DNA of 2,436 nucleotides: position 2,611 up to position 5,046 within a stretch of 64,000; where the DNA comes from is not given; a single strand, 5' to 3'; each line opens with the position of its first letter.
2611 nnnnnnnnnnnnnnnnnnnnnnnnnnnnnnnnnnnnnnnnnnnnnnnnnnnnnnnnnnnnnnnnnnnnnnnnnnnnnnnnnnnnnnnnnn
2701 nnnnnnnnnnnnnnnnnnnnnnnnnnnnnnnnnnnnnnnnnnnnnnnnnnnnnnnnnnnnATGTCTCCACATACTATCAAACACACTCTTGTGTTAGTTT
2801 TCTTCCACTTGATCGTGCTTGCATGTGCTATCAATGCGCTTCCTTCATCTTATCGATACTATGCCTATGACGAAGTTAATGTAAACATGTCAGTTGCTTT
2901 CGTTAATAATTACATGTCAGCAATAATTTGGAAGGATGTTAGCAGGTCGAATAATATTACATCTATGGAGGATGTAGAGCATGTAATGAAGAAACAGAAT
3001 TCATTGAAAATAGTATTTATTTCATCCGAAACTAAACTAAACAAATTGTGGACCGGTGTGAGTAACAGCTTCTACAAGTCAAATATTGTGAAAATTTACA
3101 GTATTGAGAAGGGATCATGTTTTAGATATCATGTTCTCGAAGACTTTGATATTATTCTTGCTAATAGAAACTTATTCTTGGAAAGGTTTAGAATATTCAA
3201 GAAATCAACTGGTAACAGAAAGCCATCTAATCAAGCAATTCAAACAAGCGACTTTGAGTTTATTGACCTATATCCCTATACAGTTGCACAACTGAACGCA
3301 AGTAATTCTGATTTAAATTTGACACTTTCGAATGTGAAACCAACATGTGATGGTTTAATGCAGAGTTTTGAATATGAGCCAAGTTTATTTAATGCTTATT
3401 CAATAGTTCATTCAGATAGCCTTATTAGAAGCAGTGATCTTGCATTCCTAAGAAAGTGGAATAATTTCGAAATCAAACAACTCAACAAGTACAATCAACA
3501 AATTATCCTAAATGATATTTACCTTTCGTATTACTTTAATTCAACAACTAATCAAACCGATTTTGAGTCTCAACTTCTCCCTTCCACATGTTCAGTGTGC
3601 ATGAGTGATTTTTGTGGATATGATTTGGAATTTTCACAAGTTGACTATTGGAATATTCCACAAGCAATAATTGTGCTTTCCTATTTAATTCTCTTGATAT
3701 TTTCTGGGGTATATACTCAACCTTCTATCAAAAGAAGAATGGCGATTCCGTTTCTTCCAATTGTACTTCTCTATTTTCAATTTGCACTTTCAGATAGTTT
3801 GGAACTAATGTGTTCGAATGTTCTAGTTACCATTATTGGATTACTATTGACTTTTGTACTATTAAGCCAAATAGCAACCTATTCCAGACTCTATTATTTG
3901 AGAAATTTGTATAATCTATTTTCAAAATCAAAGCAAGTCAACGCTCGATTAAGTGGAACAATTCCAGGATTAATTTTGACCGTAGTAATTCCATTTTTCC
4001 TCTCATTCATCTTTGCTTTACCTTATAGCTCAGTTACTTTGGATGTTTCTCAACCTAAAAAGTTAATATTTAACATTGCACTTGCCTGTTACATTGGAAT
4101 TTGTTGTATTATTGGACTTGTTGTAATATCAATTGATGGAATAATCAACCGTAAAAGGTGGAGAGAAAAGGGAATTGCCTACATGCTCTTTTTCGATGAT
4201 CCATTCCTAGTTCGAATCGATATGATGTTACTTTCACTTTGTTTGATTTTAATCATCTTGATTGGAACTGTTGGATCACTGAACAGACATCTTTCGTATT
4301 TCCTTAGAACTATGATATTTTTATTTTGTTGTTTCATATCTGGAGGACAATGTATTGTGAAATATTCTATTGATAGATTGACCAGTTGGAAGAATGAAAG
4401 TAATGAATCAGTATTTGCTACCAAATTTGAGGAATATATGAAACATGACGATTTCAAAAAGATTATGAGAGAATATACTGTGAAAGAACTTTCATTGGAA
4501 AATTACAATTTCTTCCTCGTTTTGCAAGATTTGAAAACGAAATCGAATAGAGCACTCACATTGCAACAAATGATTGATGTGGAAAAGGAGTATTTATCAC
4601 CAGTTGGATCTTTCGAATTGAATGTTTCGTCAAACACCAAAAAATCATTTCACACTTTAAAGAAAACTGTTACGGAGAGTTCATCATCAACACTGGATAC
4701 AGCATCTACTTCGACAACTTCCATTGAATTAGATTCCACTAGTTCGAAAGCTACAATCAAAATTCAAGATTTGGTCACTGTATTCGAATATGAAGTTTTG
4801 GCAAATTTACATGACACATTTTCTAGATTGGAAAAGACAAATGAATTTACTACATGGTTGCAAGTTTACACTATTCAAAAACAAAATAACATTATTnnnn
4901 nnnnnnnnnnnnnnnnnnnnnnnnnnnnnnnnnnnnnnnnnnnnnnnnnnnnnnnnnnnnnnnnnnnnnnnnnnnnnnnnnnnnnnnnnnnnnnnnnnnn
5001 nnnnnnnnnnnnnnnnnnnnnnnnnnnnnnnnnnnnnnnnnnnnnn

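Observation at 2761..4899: Two paralogous 7TM receptors with a C-terminal RGS domain and large ectodomain in one window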

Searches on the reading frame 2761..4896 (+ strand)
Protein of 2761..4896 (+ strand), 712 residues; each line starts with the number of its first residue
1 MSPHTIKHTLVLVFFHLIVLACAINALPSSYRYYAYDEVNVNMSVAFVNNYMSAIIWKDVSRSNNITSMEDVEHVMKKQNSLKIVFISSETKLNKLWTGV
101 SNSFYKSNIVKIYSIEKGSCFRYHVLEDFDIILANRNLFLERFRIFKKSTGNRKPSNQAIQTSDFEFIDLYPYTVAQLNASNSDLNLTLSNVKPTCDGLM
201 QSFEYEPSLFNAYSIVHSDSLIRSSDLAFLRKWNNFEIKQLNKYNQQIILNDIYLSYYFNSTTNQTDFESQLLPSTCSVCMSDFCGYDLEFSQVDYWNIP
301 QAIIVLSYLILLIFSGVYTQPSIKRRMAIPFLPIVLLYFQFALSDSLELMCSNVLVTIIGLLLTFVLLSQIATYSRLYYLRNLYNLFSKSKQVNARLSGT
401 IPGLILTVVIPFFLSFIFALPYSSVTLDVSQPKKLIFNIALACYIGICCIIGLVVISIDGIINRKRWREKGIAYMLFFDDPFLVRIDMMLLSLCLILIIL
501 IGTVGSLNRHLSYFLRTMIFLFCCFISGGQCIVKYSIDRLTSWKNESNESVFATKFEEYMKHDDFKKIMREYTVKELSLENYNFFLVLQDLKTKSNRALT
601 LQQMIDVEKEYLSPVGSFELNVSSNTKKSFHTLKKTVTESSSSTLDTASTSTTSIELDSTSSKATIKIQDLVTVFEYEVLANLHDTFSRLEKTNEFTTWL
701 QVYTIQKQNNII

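Call 6: search_protein_families(library=pfam, proteins=[window:2761-4896:+], max_evalue=1)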
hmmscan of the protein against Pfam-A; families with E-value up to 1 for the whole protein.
seq(712 aa): 1 family
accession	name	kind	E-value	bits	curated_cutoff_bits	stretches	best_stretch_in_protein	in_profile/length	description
PF00615.24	RGS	-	0.0012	19.6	23.9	1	556-651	2-95/117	Regulator of G protein signaling domain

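Call 8: find_homologous_proteins(query=window:2761-4896:+)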
Query window:2761-4896:+ (712 aa): 4 proteins with E <= 0.001 among 8000 candidates.
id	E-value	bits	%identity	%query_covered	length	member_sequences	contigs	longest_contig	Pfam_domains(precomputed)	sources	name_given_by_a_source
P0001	0.0e+0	1568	100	100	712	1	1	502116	-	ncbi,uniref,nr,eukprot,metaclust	ncbi:predicted protein [Naegleria gruberi]|uniref:Predicted protein n=1 Tax=Naegleria gruberi TaxID=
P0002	3.1e-189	649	48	95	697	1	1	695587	-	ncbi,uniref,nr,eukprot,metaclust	ncbi:predicted protein [Naegleria gruberi]|uniref:Predicted protein n=1 Tax=Naegleria gruberi TaxID=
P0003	3.9e-43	166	27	94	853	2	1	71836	-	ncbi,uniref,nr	ncbi:hypothetical protein C9374_013084 [Naegleria lovaniensis]|uniref:RGS domain-containing protein 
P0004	5.1e-39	153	29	64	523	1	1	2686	-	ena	-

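Call 13: find_homologous_proteins(query=A1)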
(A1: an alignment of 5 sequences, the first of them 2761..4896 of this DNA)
Query A1 (5 sequences) (712 aa, profile of the alignment): 4 proteins with E <= 0.001 among 8000 candidates.
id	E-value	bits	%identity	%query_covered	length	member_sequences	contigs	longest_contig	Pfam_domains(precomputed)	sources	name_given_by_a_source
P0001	0.0e+0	1082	100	100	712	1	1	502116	-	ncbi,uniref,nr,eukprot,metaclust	ncbi:predicted protein [Naegleria gruberi]|uniref:Predicted protein n=1 Tax=Naegleria gruberi TaxID=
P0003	3.5e-278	943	27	94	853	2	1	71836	-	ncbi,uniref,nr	ncbi:hypothetical protein C9374_013084 [Naegleria lovaniensis]|uniref:RGS domain-containing protein 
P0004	3.4e-180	619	29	64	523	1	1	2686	-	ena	-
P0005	1.1e-116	409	49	52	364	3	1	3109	PF00615.25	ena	-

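Call 27: predict_structure(alignment_id=A2)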
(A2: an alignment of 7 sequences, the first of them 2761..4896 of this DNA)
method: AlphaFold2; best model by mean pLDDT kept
length: 712 residues; sequences in the alignment: 7
mean_pLDDT: 52.8   pTM: 0.29
mean pLDDT of the five models: 52.8, 49.3, 48.1, 46.4, 44.6
residues with pLDDT >= 90: 0; 70-90: 131; 50-70: 222; < 50: 359
segments of 3 or more residues with pLDDT < 50: 1-10, 12-51, 59-64, 68-70, 90-112, 114-124, 144-148, 171-222, 225-296, 321-326, 343-365, 370-373, 396-399, 420-435, 472-474, 476-512, 541-547, 646-663
pLDDT, mean of each block of 10 residues (from residue 1): 40 46 37 32 35 58 49 53 56 42 44 43 50 60 48 58 62 31 27 26 33 44 47 42 39 37 36 29 29 46 65 60 50 57 42 45 49 50 50 49 55 50 42 48 52 57 59 47 45 44 40 52 56 54 49 76 84 77 85 82 83 73 80 82 49 31 65 84 80 84 84 71
secondary structure, 60 per line:
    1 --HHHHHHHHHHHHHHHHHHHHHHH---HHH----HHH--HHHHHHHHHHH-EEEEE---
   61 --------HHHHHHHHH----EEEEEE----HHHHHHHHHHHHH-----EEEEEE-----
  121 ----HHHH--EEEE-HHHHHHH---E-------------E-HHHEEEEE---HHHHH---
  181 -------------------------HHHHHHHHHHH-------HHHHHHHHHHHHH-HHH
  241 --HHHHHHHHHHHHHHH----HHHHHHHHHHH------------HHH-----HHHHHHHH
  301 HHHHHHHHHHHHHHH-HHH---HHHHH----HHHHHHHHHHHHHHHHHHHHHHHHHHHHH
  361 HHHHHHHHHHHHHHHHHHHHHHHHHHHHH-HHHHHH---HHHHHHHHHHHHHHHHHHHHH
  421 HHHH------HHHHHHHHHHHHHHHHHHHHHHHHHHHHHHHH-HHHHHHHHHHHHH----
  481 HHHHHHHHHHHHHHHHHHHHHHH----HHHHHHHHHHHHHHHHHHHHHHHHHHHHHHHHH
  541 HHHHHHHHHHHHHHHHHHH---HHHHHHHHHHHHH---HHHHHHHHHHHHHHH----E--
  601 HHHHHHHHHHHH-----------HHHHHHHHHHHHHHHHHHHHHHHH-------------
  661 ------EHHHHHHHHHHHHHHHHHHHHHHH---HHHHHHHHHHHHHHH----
elements in order (helices of 4 or more, strands of 3 or more residues): H3-25 H41-51 E53-57 H69-77 E82-87 H92-104 E110-115 H125-128 E131-134 H136-142 E165-169 H173-177 H206-216 H224-236 H243-257 H262-272 H293-315 H323-327 H332-389 H391-396 H400-424 H431-462 H464-476 H481-503 H508-559 H563-575 H579-593 H601-612 H624-647 H668-690 H694-708

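Call 30: search_protein_representatives(alignment_id=A2)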
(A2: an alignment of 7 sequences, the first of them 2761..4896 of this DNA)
Query: 7 sequences, 718 profile positions. Proteins with E-value up to 0.001 (for the whole library): 429; up to 1e-10: 202; up to 1e-30: 76. The best 150 are listed.
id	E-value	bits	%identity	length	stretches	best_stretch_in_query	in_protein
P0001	0.0e+00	1055.5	-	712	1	2-718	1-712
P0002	0.0e+00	1023.1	-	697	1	9-718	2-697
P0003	5.0e-275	931.0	-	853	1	2-718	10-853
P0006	4.8e-200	683.1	-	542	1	2-524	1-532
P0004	5.3e-185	633.4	-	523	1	1-502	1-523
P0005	3.8e-165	567.7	-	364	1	355-718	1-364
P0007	3.1e-158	544.9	-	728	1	31-717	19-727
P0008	3.7e-156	538.0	-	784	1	46-718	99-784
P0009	8.3e-151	520.4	-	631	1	89-714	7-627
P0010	1.5e-147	509.6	-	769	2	135-718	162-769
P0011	5.8e-139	481.2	-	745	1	14-717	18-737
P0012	3.2e-135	468.8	-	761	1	13-714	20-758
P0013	6.2e-130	451.3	-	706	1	42-717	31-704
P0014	4.1e-128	445.3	-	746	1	30-716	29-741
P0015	1.2e-119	417.3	-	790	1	13-715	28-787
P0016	2.7e-108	379.8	-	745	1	17-713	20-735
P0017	9.5e-106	371.4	-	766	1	9-714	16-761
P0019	6.4e-104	365.4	-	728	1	11-715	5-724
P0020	1.7e-103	364.0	-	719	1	11-714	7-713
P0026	2.8e-74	267.3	-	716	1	39-716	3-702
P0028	3.1e-73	263.9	-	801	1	5-717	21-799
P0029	8.1e-73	262.5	-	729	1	6-717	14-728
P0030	1.8e-71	258.1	-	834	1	11-715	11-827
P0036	7.0e-63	229.7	-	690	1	104-717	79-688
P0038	3.8e-58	214.0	-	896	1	285-717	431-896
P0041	4.0e-56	207.3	-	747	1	11-715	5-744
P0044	1.5e-54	202.2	-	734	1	76-717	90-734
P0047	1.8e-53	198.6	-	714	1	105-711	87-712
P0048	7.0e-53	196.6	-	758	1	12-718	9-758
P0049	4.7e-52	193.9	-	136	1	588-717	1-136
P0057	1.0e-44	169.6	-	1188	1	80-716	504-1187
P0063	4.6e-42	160.9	-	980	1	264-714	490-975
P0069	5.1e-35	137.6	-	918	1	203-703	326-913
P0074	4.2e-32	127.9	-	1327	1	278-717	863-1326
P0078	1.9e-29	119.1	-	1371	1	284-717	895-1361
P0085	3.0e-26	108.6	-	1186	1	137-596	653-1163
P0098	4.8e-22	94.7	-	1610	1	516-706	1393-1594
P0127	3.4e-17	78.6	-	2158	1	491-710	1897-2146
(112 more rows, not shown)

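Call 35: search_protein_families(library=pfam, alignment_id=A4, max_evalue=0.01)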
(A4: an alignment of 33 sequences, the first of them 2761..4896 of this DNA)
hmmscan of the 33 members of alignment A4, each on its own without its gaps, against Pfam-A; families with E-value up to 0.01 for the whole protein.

A. member 1, window:2761-4896:+ (712 aa): 1 family
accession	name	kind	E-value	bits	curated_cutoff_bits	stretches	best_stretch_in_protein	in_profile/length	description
PF00615.24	RGS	-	0.0012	19.6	23.9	1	556-651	2-95/117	Regulator of G protein signaling domain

B. families by the number of members that match (of 33 scanned): 3 families
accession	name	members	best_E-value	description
PF00615.24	RGS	24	2.1e-09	Regulator of G protein signaling domain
PF09084.16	NMT1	1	0.00014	NMT1/THI5 like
PF13493.11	DUF4118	1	0.0054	Domain of unknown function (DUF4118)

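Call 36: search_solved_structures(query=A4, max_evalue=1, show_alignments=2)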
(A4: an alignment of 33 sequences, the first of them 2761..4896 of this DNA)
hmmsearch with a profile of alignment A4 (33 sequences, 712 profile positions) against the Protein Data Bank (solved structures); distinct sequences matched with E-value up to 1: 36.
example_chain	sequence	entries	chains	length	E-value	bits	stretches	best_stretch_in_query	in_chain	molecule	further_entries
6am3_X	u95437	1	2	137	2.5e-08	36.2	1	567-645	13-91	Regulator of G-protein signaling 17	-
1zv4_X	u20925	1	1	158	3.6e-08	35.6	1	566-645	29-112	Regulator of G-protein signaling 17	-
4igu_A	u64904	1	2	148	1.3e-06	30.4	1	568-646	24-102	CG5036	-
2dlv_A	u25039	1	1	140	2.4e-06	29.6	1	569-680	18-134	Regulator of G-protein signaling 18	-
2ihb_B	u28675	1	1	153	2.8e-06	29.4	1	566-643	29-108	Regulator of G-protein signalling 10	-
2bv1_A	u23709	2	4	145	3e-06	29.3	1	566-650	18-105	REGULATOR OF G-PROTEIN SIGNALLING 1 | Regulator of G-protein signaling 1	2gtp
2jm5_A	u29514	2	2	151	4.2e-06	28.8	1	569-680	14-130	Regulator of G-protein signaling 18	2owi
2dlr_A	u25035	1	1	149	4.2e-06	28.8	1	567-643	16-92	Regulator of G-protein signaling 10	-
2i59_A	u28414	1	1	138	6.5e-06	28.2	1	567-643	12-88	Regulator of G-protein signaling 10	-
2crp_A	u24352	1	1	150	7.5e-06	28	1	566-647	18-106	Regulator of G-protein signaling 5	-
2v4z_B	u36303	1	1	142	1.1e-05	27.4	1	570-656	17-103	REGULATOR OF G-PROTEIN SIGNALING 2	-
4gou_A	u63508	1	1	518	1.7e-05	26.8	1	570-662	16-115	EhRGS-RhoGEF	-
1cmz_A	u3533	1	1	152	2e-05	26.6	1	568-650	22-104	PROTEIN (GAIP (G-ALPHA INTERACTING) PROTEIN)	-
5do9_B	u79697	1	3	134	4.8e-05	25.3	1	567-650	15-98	Regulator of G-protein signaling 8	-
2ode_B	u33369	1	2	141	5.4e-05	25.1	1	567-650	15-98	Regulator of G-protein signaling 8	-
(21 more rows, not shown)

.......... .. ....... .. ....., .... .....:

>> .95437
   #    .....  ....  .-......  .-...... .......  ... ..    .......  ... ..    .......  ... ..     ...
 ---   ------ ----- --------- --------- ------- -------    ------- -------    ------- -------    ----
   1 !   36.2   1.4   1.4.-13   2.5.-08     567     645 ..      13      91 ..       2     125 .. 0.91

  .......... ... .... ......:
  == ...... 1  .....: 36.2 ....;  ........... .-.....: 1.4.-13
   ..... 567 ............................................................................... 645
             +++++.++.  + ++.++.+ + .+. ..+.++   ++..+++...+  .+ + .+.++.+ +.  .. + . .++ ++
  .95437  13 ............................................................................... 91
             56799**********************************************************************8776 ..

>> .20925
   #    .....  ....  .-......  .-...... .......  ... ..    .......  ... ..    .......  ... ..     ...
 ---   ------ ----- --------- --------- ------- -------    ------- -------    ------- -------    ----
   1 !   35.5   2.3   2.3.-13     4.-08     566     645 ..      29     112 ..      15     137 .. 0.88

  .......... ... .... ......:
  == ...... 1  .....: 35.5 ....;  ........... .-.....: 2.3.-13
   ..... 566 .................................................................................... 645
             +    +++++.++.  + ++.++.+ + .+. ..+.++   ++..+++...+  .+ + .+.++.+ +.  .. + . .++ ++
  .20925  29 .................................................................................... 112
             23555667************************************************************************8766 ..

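Call 43: list_cluster_members(proteins=[P0007, P0011, P0015, P0016, P0026, P0028, P0030, P0041, P0057, P0074])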
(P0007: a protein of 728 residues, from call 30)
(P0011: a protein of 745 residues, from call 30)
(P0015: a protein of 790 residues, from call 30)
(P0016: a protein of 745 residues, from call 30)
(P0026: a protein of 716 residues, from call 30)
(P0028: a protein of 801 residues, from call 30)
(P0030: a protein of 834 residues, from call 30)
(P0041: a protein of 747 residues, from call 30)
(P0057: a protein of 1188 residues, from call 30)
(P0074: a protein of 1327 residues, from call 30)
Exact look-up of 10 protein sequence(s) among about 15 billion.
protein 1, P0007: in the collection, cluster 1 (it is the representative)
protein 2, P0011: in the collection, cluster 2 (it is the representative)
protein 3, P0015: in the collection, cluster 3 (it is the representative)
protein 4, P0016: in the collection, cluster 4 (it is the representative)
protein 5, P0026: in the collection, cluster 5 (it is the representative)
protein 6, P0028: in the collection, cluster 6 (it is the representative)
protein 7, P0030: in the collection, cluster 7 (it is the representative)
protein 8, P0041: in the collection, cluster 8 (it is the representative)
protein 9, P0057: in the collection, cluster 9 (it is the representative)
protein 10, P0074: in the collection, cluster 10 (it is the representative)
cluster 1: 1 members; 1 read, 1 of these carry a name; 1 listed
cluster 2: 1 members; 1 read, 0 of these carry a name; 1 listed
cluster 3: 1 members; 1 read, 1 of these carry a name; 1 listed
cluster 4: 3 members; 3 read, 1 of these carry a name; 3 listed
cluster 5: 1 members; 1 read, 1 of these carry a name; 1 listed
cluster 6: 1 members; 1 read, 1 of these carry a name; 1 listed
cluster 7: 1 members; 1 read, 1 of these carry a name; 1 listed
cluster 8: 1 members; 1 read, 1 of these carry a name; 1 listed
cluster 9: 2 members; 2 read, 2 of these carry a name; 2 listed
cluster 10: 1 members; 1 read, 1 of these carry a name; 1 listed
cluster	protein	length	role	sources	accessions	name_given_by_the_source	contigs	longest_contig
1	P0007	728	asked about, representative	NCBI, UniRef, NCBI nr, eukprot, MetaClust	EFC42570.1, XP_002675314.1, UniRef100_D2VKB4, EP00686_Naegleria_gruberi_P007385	predicted protein [Naegleria gruberi] | Predicted protein n=1 Tax=Naegleria gruberi TaxID=5762 RepID=D2VKB4_NAEGR | uncharacterized protein NAEGRDRAFT_69334 [Naegleria gruberi]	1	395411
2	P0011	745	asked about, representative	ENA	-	-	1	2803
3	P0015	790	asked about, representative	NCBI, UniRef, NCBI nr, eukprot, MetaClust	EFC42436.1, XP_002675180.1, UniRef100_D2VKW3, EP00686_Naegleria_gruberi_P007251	predicted protein [Naegleria gruberi] | Predicted protein n=1 Tax=Naegleria gruberi TaxID=5762 RepID=D2VKW3_NAEGR | uncharacterized protein NAEGRDRAFT_69573 [Naegleria gruberi]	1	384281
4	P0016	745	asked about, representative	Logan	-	-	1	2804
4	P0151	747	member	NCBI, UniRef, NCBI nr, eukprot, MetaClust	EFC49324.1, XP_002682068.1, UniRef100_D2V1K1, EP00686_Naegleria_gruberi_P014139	predicted protein [Naegleria gruberi] | Predicted protein n=1 Tax=Naegleria gruberi TaxID=5762 RepID=D2V1K1_NAEGR | uncharacterized protein NAEGRDRAFT_45907 [Naegleria gruberi]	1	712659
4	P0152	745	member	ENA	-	-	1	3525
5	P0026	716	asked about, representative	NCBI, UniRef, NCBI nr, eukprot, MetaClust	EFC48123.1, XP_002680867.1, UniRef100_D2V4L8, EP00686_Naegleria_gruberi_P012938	predicted protein [Naegleria gruberi] | Predicted protein n=1 Tax=Naegleria gruberi TaxID=5762 RepID=D2V4L8_NAEGR | uncharacterized protein NAEGRDRAFT_63837 [Naegleria gruberi]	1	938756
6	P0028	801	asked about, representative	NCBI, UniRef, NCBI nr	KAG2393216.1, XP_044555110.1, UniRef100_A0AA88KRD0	hypothetical protein C9374_009793 [Naegleria lovaniensis] | RGS domain-containing protein n=1 Tax=Naegleria lovaniensis TaxID=51637 ... | uncharacterized protein C9374_009793 [Naegleria lovaniensis]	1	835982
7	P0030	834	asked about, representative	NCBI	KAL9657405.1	hypothetical protein ABK040_014393 [Willaertia magna]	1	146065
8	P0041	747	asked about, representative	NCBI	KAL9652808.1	hypothetical protein ABK040_010840 [Willaertia magna]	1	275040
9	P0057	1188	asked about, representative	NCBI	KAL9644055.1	hypothetical protein ABK040_005523 [Willaertia magna]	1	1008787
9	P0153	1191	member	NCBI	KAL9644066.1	hypothetical protein ABK040_005533 [Willaertia magna]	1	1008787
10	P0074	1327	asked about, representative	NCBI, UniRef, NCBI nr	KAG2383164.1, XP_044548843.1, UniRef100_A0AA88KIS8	hypothetical protein C9374_004501 [Naegleria lovaniensis] | RGS domain-containing protein n=1 Tax=Naegleria lovaniensis TaxID=51637 ... | uncharacterized protein C9374_004501 [Naegleria lovaniensis]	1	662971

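Call 53: find_homologous_proteins(query=A4, max_evalue=0.00001)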
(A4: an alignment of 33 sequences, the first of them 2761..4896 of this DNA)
Query A4 (33 sequences) (712 aa, profile of the alignment): 4 proteins with E <= 0.00001 among 8000 candidates.
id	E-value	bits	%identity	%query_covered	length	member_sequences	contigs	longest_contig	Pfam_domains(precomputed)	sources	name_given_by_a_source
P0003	3.9e-192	659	27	94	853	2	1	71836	-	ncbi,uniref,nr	ncbi:hypothetical protein C9374_013084 [Naegleria lovaniensis]|uniref:RGS domain-containing protein 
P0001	3.0e-184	633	100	100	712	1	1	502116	-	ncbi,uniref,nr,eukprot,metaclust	ncbi:predicted protein [Naegleria gruberi]|uniref:Predicted protein n=1 Tax=Naegleria gruberi TaxID=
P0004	4.1e-110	388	29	64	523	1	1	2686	-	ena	-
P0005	6.1e-96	341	49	52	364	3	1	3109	PF00615.25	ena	-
